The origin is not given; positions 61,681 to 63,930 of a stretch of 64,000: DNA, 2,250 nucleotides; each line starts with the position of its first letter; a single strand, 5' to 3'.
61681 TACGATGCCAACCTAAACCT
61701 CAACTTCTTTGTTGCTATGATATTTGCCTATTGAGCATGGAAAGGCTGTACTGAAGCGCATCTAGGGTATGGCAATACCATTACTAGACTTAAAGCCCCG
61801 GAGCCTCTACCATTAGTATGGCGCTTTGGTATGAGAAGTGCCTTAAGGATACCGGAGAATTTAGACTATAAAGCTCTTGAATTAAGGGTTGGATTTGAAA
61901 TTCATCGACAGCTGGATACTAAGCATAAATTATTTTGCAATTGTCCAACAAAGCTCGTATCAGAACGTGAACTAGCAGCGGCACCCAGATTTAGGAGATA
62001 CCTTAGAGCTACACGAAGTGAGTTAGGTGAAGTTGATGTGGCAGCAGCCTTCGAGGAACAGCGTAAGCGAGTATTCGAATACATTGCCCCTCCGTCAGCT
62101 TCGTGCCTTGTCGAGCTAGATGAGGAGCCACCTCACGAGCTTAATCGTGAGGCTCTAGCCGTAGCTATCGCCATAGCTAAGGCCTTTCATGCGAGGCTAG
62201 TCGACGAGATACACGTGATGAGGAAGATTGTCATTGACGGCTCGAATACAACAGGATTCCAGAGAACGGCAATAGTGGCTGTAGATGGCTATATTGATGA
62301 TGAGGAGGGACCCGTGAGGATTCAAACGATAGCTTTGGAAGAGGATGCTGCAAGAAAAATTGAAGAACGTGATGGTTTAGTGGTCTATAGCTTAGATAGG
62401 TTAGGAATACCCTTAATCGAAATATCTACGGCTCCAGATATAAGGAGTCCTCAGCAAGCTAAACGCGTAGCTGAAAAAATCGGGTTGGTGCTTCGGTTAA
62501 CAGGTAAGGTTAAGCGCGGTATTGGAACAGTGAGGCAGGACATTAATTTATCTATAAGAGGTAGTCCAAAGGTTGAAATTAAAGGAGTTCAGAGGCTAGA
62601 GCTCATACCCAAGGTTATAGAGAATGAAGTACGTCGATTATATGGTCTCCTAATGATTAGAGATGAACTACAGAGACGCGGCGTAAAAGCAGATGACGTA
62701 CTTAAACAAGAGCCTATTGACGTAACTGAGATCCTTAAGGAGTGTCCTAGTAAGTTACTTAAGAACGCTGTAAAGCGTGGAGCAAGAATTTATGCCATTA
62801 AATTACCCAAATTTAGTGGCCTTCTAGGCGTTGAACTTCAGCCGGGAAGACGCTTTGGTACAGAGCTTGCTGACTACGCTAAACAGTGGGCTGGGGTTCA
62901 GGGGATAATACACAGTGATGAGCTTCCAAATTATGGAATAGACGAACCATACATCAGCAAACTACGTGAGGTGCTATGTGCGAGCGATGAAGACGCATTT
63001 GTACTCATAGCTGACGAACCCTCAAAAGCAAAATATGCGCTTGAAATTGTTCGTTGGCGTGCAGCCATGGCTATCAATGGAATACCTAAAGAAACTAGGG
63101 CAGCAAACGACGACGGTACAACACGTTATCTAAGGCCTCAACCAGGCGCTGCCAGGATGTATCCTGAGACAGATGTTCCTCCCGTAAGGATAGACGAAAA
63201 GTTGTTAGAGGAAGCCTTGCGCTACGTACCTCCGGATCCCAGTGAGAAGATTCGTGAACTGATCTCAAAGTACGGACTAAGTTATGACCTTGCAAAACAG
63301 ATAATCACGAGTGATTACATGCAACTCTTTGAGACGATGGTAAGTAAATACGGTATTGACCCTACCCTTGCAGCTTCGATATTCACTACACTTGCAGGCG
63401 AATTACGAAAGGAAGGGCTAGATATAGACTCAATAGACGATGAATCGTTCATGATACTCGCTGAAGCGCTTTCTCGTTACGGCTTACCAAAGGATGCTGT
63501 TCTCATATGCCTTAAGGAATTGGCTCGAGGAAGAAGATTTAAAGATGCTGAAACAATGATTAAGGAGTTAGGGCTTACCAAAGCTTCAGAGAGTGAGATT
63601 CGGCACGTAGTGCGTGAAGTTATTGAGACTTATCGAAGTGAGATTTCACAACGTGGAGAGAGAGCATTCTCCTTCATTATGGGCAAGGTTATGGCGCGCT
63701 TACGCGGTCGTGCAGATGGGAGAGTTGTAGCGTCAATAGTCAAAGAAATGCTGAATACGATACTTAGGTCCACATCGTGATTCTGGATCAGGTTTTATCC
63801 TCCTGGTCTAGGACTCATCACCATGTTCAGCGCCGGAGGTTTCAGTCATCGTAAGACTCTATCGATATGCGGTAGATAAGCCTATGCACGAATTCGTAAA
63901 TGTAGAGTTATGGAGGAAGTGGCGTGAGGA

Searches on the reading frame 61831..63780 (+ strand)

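Call 10: search_protein_families(library=ncbifam, proteins=[window:61831-63780:+], max_evalue=0.00001)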
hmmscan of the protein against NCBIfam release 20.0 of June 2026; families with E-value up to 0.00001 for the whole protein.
window:61831-63780:+ (649 aa): 9 families
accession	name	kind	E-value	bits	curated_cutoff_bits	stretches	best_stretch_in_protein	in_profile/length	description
NF003107.0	PRK04028.1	equivalog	2.5e-263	875.2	456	1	10-645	3-628/630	Glu-tRNA(Gln) amidotransferase subunit GatE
TIGR00134.1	gatE_arch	equivalog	4.5e-225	748.6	319.55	1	11-644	2-621/622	Glu-tRNA(Gln) amidotransferase subunit GatE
NF004012.0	PRK05477.1-2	equivalog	2.4e-56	191.5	338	2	104-274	53-241/481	Asp-tRNA(Asn)/Glu-tRNA(Gln) amidotransferase subunit GatB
TIGR00133.1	gatB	equivalog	4.1e-54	183.9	314.8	2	101-281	51-249/481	Asp-tRNA(Asn)/Glu-tRNA(Gln) amidotransferase subunit GatB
NF004014.0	PRK05477.1-4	equivalog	1.5e-41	142.7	414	2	420-641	245-474/475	Asp-tRNA(Asn)/Glu-tRNA(Gln) amidotransferase subunit GatB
NF004011.1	PRK05477.1-1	equivalog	3.9e-36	124.8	680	2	103-286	50-248/475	Asp-tRNA(Asn)/Glu-tRNA(Gln) amidotransferase subunit GatB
NF004015.0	PRK05477.1-5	equivalog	3.5e-35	121.5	628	2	419-642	257-487/488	Asp-tRNA(Asn)/Glu-tRNA(Gln) amidotransferase subunit GatB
NF004013.0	PRK05477.1-3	equivalog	5.4e-22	77.9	653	2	416-641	267-499/501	Asp-tRNA(Asn)/Glu-tRNA(Gln) amidotransferase subunit GatB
NF011291.0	PRK14703.1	equivalog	7.3e-08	31.1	681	1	463-642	589-768/769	glutamine--tRNA ligase/YqeY domain fusion protein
